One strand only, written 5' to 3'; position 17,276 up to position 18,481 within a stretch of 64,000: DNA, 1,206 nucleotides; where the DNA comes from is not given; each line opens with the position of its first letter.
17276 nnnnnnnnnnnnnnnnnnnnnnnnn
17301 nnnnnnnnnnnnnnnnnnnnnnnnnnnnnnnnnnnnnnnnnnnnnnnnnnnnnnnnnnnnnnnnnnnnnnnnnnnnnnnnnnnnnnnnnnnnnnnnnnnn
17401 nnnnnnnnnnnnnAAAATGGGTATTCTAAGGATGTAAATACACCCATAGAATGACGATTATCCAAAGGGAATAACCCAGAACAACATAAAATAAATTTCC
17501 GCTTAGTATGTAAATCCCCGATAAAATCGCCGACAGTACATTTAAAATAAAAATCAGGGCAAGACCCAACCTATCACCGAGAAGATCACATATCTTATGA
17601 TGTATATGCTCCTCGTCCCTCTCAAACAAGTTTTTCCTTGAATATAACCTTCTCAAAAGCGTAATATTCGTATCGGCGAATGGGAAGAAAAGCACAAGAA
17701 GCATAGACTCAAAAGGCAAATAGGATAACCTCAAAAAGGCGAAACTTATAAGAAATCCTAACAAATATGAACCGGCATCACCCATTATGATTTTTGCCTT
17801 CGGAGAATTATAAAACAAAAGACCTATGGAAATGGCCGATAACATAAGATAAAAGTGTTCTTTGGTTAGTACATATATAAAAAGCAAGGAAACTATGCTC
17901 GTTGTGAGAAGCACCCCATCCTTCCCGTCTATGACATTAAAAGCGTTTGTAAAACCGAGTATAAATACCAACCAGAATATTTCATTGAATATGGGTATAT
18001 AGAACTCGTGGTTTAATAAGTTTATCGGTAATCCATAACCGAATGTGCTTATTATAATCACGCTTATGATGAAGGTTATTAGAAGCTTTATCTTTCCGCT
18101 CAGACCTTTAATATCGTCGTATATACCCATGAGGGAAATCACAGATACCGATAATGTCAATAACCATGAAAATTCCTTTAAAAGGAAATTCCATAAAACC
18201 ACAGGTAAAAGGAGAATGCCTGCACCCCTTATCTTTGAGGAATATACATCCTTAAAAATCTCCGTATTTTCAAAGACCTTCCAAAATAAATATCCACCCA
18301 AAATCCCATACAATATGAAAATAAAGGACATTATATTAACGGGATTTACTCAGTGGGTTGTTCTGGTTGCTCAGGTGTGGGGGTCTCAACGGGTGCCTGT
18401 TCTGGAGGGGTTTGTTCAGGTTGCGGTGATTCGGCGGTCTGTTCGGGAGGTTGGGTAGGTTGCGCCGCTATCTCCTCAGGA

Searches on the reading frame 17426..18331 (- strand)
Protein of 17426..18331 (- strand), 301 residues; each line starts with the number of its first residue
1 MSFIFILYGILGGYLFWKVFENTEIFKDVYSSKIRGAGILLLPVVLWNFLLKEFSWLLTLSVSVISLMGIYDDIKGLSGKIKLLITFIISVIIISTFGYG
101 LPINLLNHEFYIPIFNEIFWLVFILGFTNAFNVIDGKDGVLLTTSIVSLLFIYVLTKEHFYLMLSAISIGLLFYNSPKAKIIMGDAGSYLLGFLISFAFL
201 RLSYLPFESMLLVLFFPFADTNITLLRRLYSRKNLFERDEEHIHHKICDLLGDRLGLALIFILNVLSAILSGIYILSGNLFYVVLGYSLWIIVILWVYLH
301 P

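Call 98: search_protein_families(library=pfam, proteins=[window:17426-18331:-], max_evalue=0.001)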
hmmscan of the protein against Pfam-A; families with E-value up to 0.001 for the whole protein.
window:17426-18331:- (301 aa): 1 family
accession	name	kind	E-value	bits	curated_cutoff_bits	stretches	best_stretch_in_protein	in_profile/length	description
PF00953.26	Glycos_transf_4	-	6.6e-27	94.9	27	1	56-201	2-158/160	Glycosyl transferase family 4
